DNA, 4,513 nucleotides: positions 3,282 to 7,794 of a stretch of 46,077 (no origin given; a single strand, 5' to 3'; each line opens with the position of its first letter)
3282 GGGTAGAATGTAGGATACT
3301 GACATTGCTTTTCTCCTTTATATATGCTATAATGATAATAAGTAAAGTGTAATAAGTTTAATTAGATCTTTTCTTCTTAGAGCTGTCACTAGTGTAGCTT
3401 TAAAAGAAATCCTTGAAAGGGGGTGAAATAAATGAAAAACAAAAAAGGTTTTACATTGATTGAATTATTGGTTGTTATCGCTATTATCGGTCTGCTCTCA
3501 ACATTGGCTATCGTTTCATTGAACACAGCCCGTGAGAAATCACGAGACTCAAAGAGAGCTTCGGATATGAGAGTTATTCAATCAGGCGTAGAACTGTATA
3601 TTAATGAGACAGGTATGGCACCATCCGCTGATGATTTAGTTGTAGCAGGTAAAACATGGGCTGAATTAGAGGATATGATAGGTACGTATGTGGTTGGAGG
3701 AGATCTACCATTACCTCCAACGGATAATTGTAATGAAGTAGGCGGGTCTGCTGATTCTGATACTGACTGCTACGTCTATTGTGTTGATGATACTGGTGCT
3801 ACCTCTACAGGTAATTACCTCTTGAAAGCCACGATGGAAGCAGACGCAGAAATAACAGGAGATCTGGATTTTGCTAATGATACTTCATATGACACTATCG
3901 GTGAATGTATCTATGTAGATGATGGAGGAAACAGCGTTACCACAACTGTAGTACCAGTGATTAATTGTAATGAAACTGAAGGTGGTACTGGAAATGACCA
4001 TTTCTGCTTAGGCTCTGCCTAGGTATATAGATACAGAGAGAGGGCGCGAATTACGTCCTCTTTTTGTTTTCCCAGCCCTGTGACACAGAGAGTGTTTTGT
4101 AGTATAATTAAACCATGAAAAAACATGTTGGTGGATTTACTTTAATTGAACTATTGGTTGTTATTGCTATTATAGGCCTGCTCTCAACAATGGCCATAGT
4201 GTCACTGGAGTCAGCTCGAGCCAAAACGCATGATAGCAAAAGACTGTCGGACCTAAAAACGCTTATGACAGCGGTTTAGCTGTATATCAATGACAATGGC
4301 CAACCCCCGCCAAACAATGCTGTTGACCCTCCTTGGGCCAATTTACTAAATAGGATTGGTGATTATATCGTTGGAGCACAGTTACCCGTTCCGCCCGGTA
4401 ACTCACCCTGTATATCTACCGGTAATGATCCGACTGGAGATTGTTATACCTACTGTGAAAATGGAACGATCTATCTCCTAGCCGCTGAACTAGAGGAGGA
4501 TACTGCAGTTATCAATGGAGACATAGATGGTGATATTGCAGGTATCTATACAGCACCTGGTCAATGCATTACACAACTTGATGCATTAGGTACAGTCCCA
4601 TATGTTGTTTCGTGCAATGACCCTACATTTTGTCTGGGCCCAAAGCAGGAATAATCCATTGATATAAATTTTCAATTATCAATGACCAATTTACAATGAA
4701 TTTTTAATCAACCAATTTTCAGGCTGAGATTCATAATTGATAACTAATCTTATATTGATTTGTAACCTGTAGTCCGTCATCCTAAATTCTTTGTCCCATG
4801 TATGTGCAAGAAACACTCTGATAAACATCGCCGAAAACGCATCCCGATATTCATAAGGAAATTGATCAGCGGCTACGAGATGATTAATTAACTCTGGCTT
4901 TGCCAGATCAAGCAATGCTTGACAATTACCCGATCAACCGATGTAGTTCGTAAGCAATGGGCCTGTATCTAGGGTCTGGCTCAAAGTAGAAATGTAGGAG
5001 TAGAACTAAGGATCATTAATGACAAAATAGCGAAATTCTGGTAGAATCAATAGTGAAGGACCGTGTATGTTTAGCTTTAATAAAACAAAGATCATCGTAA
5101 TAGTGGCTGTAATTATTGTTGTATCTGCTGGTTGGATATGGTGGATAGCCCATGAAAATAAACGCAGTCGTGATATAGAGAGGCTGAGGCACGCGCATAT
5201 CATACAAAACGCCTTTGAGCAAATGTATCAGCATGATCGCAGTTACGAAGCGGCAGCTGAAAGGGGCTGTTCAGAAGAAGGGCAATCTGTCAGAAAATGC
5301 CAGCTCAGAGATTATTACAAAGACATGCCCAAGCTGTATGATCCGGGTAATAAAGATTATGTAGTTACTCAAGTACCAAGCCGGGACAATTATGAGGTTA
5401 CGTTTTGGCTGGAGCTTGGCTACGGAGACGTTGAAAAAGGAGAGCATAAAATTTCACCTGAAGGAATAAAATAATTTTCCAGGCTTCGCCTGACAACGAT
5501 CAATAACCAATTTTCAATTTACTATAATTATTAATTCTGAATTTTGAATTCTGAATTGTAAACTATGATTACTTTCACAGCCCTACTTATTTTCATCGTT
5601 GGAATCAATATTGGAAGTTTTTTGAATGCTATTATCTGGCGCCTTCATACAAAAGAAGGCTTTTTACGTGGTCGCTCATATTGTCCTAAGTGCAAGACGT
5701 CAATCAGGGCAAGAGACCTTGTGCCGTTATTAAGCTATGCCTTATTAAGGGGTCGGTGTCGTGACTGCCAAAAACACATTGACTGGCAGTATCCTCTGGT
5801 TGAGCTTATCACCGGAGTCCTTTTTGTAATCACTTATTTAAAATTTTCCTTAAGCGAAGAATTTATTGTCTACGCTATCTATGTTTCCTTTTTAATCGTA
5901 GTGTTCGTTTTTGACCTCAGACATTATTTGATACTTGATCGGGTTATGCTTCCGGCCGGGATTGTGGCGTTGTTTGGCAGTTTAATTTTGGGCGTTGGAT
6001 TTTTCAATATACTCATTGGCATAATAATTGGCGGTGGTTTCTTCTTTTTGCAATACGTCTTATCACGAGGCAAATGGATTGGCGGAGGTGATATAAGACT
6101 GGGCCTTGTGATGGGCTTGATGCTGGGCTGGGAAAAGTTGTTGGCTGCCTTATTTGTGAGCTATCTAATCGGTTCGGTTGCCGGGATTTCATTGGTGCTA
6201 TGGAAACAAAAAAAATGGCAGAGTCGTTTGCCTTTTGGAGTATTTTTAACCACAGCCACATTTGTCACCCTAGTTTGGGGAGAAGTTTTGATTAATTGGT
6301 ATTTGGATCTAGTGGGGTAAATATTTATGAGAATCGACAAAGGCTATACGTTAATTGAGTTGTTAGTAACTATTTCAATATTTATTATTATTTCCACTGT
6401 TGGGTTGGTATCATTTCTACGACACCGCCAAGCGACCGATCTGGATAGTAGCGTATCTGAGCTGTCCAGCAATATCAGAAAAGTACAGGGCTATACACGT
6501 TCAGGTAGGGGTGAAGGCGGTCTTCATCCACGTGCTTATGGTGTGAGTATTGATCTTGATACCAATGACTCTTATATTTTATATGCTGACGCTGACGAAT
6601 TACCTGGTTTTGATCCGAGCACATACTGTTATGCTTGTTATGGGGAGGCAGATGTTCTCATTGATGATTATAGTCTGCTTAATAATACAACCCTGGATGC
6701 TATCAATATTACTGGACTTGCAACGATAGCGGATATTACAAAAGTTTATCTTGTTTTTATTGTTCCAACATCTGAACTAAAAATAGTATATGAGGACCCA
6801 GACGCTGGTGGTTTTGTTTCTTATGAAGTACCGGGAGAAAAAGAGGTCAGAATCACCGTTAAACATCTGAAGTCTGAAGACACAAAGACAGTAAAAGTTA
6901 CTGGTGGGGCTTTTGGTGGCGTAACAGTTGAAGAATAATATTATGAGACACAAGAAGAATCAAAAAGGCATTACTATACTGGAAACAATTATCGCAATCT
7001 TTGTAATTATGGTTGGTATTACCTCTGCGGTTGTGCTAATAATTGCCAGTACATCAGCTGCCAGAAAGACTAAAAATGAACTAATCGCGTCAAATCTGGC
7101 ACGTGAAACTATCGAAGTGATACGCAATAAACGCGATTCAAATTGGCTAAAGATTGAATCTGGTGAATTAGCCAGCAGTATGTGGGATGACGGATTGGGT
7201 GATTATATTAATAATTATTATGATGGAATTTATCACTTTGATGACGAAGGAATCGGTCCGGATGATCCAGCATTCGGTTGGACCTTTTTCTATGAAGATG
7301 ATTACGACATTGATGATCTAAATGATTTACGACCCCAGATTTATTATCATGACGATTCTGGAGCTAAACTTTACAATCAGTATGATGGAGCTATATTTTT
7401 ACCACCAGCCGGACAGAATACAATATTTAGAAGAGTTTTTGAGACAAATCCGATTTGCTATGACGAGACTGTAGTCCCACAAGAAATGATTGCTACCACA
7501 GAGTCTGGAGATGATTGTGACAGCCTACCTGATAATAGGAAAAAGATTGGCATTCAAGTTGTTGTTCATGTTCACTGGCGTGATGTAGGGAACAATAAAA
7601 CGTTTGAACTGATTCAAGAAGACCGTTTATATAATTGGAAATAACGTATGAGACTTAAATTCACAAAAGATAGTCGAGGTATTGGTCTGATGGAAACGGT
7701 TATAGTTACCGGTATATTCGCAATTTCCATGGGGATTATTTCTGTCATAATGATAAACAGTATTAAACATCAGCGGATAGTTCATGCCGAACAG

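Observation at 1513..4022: Two pilin genes share a near-identical promoter, leader and N-terminal block with sharply divergent C-terminal domains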

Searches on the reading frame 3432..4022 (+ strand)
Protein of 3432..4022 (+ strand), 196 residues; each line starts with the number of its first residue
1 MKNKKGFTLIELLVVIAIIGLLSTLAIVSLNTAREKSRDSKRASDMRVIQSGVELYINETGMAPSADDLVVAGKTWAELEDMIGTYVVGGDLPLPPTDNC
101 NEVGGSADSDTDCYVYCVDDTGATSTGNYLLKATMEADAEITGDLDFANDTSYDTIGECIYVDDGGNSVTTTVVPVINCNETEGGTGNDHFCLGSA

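Call 8: search_protein_families(library=pfam, proteins=[window:3432-4022:+], max_evalue=0.01)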
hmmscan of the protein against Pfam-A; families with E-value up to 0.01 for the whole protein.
window:3432-4022:+ (196 aa): 1 family
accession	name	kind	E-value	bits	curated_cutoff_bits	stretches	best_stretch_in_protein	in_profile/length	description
PF07963.17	N_methyl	-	6.5e-10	38.6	21.2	1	1-26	1-26/27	Prokaryotic N-terminal methylation motif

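Call 9: search_protein_families(library=ncbifam, proteins=[window:3432-4022:+], max_evalue=0.01)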
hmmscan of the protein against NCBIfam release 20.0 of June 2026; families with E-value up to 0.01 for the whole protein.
window:3432-4022:+ (196 aa): 13 families
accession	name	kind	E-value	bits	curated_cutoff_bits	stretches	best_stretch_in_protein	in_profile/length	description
TIGR01710.1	typeII_sec_gspG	equivalog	1.2e-09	38.3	88.85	1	5-68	1-64/134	type II secretion system major pseudopilin GspG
NF040999.1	pilin_ComGC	equivalog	1.8e-09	37.6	75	1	4-74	1-71/84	competence type IV pilus major pilin ComGC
TIGR02532.1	IV_pilin_GFxxxE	domain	4.2e-09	35.9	16.3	1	4-27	1-24/24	prepilin-type N-terminal cleavage/methylation domain-containing protein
TIGR01708.2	typeII_sec_gspH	equivalog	4.9e-09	36.4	80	1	5-44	2-41/169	type II secretion system minor pseudopilin GspH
NF041013.1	T4P_ComGE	equivalog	1.6e-07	31.3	49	1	2-56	1-56/83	competence type IV pilus minor pilin ComGE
NF007862.0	PRK10574.1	equivalog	3.8e-07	30.3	138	1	1-35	1-35/145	prepilin peptidase-dependent pilin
NF041775.1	typeIV_PilA_Myxo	equivalog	1.4e-06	28.5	400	1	4-49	10-55/214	type IV pilin protein PilA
TIGR02596.1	TIGR02596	subfamily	1.9e-05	24.9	70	1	7-42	1-36/196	Verru_Chthon cassette protein D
NF007800.0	PRK10506.1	equivalog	3.6e-05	23.7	158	1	1-47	5-51/163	prepilin peptidase-dependent protein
NF040982.1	ComGD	equivalog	0.0015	19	70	1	4-32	1-29/139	competence type IV pilus minor pilin ComGD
TIGR01711.1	gspJ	equivalog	0.0027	17.5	64.85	1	5-36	1-32/192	type II secretion system minor pseudopilin GspJ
NF041002.1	pilin_ComGF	equivalog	0.004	17.4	80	1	4-44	1-41/139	competence type IV pilus minor pilin ComGF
TIGR01707.1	gspI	equivalog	0.0076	16.7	44.35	0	6-76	1-75/101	type II secretion system minor pseudopilin GspI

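Call 12: find_encoding_contigs(protein=window:3432-4022:+, flank=6000, max_places=10)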
Protein window:3432-4022:+ (196 aa): 2 contigs read that carry it; 1 place shown.
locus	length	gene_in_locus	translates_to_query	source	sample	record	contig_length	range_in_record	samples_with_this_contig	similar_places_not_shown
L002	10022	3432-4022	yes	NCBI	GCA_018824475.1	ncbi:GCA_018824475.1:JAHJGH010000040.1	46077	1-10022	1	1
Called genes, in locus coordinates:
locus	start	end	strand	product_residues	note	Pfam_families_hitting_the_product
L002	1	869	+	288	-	PF00482:T2SSF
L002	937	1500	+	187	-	PF07963:N_methyl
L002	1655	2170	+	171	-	PF07963:N_methyl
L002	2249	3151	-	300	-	PF13565:HTH_32 (weak), PF00665:rve (weak)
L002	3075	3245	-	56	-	PF13936:HTH_38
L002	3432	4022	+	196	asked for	PF07963:N_methyl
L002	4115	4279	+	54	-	PF07963:N_methyl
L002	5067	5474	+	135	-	-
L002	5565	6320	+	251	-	PF06750:A24_N_bact, PF01478:Peptidase_A24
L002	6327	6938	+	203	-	PF07963:N_methyl (weak)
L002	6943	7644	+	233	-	-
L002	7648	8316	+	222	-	-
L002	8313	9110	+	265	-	-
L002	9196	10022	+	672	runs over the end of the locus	PF22745:Nlig-Ia, PF01653:DNA_ligase_aden, PF03120:OB_DNA_ligase, PF03119:DNA_ligase_ZBD, PF12826:HHH_2, PF14520:HHH_5 (weak), PF00533:BRCT, PF12738:PTCB-BRCT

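Call 14: find_related_loci(query=window:3432-4022:+, collection=genome_contigs, flank=8000)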
Query window:3432-4022:+ (196 aa) in genome_contigs; peptide patterns used: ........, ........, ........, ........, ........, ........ (x = any residue, [..] = any of these).
599 stretches matched a pattern (row limit reached: there are more); 365 encode a relative of the query (tblastn E <= 1e-3); the best 80 are kept; 80 distinct loci.
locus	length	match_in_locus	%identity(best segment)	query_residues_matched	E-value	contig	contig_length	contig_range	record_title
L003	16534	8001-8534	50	1-195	2e-48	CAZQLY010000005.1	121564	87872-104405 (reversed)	MAG TPA_asm: uncultured Gammaproteobacteria bacterium isolate SRP141376_co4_153 genome assembly, contig: NODE_186_length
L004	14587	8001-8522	45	1-195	9e-40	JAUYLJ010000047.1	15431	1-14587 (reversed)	MAG: bacterium isolate C24_metabat.bin.3 C24_k141_952863, whole genome shotgun sequence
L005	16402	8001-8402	42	1-134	1e-26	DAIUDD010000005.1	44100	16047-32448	MAG TPA_asm: Patescibacteria group bacterium isolate CTOTU18519 NODE_712_length_44100_cov_10.592122, whole genome shotgu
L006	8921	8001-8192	70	1-64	1e-25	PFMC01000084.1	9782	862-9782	MAG: Candidatus Komeilibacteria bacterium CG_4_10_14_0_8_um_filter_37_78 CG_4_10_14_0.8_um_filter_scaffold_5863_c, whole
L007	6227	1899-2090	70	1-64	4e-25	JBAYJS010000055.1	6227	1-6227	MAG: Candidatus Buchananbacteria bacterium isolate SO_2016_GW1_61 scaffold24147_OW334_2016, whole genome shotgun sequenc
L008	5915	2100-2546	43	1-131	1e-24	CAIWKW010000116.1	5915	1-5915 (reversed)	MAG: Candidatus Doudnabacteria bacterium isolate AlinenLipids_bin-7426 genome assembly, contig: bin-7426:116/227, whole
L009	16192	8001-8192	67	1-64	2e-23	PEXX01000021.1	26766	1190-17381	MAG: Candidatus Kuenenbacteria bacterium CG08_land_8_20_14_0_20_37_23 CG08_land_8_20_14_0.20_scaffold_514_c, whole genom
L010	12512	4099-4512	35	3-160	1e-21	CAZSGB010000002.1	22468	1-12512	MAG TPA_asm: uncultured Gammaproteobacteria bacterium isolate SRP118108_co4_507 genome assembly, contig: NODE_1627_lengt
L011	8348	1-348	40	1-146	7e-21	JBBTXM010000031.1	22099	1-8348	MAG: Patescibacteria group bacterium isolate H51-bin150_1 H51_bin150_1_000000000031, whole genome shotgun sequence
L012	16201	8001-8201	54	1-67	2e-19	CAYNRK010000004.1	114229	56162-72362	MAG TPA_asm: uncultured Gammaproteobacteria bacterium isolate SRP077602_co8_262 genome assembly, contig: NODE_160_length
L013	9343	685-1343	73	1-61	8e-19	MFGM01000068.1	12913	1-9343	MAG: Candidatus Falkowbacteria bacterium RIFOXYC2_FULL_48_21 rifoxyc2_full_scaffold_5493, whole genome shotgun sequence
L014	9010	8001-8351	38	1-109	1e-18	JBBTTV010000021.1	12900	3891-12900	MAG: Patescibacteria group bacterium isolate H51-bin128_1 H51_bin128_1_000000000021, whole genome shotgun sequence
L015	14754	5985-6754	43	1-128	9e-19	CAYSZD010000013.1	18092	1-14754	MAG TPA_asm: uncultured Gammaproteobacteria bacterium isolate SRP263991_co7_112 genome assembly, contig: NODE_5211_lengt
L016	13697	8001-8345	42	1-125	1e-18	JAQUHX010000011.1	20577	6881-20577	MAG: Patescibacteria group bacterium isolate STCSWMC_47 NODE_6405_length_20577_cov_12.492469_ST_CSWMC, whole genome shot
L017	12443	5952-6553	58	1-59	2e-18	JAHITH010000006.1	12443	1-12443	MAG: Patescibacteria group bacterium isolate MM_PC_MetaG.mb.204 MM_PC_MetaG.mb.204_k141_111423, whole genome shotgun seq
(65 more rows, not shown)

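Call 46: predict_structure(alignment_id=A1)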
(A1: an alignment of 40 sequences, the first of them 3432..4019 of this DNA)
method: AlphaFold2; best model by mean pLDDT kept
length: 196 residues; sequences in the alignment: 40
mean_pLDDT: 85.6   pTM: 0.81
mean pLDDT of the five models: 85.6, 85.3, 84.7, 84.7, 83.9
residues with pLDDT >= 90: 102; 70-90: 67; 50-70: 27; < 50: 0
segments of 3 or more residues with pLDDT < 50: none
pLDDT, mean of each block of 10 residues (from residue 1): 72 93 93 94 97 97 79 78 95 88 66 90 83 91 83 81 87 83 76 89
secondary structure, 60 per line:
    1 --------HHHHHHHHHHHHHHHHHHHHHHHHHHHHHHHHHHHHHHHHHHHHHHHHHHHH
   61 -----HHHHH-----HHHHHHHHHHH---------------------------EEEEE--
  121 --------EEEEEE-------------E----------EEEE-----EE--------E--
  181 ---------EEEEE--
elements in order: H9-60 H66-70 H76-86 E114-118 E129-134 E159-162 E190-194

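Call 48: fold_search(model_id=the predicted structure, library=pdb)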
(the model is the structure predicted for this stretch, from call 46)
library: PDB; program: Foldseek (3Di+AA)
matches with E <= 10: 163; with E <= 0.001: 0
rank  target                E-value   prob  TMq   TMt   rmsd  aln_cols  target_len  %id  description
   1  1ay2_A                1.2e-02  0.82  0.31  0.37  15.2       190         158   18  STRUCTURE OF THE FIBER-FORMING PROTEIN PILIN AT 2.6 ANGSTROMS RESOLUTION (released 1998-04-29)
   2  8uhf_B                4.7e-02  0.47  0.36  0.36  12.0       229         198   12  Cryo-EM of Vibrio cholerae toxin co-regulated pilus - asymmetric reconstruction (released 2023-12-06)
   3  5vxx_A                2.2e-01  0.23  0.31  0.37  14.8       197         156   16  Cryo-EM reconstruction of Neisseria gonorrhoeae Type IV pilus (released 2017-07-12)
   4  7c7z_B                3.9e-01  0.06  0.22  0.16  20.3       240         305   10  Crystal structure of the flagellar junction protein FlgL from Legionella pneumophila (released 2020-08-12)
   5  4c24                  3.9e-01  0.04  0.13  0.12  13.4       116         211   17  L-fuculose 1-phosphate aldolase (released 2013-12-11)
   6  3hrv_B                4.5e-01  0.13  0.30  0.34  11.7       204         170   11  Crystal structure of TcpA, a Type IV pilin from Vibrio cholerae El Tor biotype (released 2010-06-16)
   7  9tdw_D                5.1e-01  0.02  0.11  0.06  15.7       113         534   16  Structure of D81A-Fructofuranosidase from Purpureocilum lilacinum in complex with fructose (released 2026-02-11)
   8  6t8s_BBB              1.1e+00  0.20  0.39  0.54   7.6       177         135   13  Structure of the major Type IV pilin PilA1 from Clostridium difficile (released 2020-03-25)
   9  6e1r_B                1.1e+00  0.02  0.16  0.08  12.3       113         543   12  Crystal structure of the Acinetobacter phage vB_ApiP_P1 tailspike protein (released 2019-07-17)
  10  7c7z_A                1.4e+00  0.02  0.18  0.12  19.2       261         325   11  Crystal structure of the flagellar junction protein FlgL from Legionella pneumophila (released 2020-08-12)
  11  4lw9_A                1.5e+00  0.09  0.25  0.40  12.2       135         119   13  Crystal structure of Vibrio cholera major pseudopilin EpsG (released 2014-07-16)
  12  6nir_C                1.5e+00  0.02  0.17  0.18  13.2       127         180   15  Crystal structure of a GII.4 norovirus HOV protease (released 2019-01-23)
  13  4c25                  1.5e+00  0.01  0.13  0.12  14.4       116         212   17  L-fuculose 1-phosphate aldolase (released 2013-12-18)
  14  1q5f_MODEL_1_A        1.8e+00  0.03  0.22  0.26  11.5       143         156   14  NMR Structure of Type IVb pilin (PilS) from Salmonella typhi (released 2004-07-27)
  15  5yly_B                1.8e+00  0.02  0.11  0.09  12.7        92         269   13  Crystal structure of the cytochrome b5 reductase domain of Ulva prolifera nitrate reductase (released 2018-05-23)
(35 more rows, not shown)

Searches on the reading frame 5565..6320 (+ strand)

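Call 8: search_protein_families(library=pfam, proteins=[window:5565-6320:+], max_evalue=0.01)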
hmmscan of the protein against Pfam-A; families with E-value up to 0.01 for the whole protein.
window:5565-6320:+ (251 aa): 2 families
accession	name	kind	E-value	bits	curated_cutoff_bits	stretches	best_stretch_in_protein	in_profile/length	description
PF06750.18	A24_N_bact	-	8.4e-31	106.3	23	1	11-94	1-84/84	Bacterial Peptidase A24 N-terminal domain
PF01478.23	Peptidase_A24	-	1.8e-12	48.1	26.5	1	105-208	2-104/104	Type IV leader peptidase family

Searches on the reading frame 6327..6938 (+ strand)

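Call 8: search_protein_families(library=pfam, proteins=[window:6327-6938:+], max_evalue=0.01)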
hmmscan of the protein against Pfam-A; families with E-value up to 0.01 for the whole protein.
window:6327-6938:+ (203 aa): 1 family
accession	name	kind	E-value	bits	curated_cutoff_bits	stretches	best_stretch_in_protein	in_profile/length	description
PF07963.17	N_methyl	-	1.2e-05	25.1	21.2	1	1-25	1-25/27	Prokaryotic N-terminal methylation motif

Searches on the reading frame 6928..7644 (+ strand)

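Call 8: search_protein_families(library=pfam, proteins=[window:6928-7644:+], max_evalue=0.01)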
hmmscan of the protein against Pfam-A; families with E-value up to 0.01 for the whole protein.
window:6928-7644:+ (238 aa): 1 family
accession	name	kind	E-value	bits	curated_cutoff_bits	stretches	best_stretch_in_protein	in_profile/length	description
PF07963.17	N_methyl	-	0.00053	19.9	21.2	1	9-34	1-26/27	Prokaryotic N-terminal methylation motif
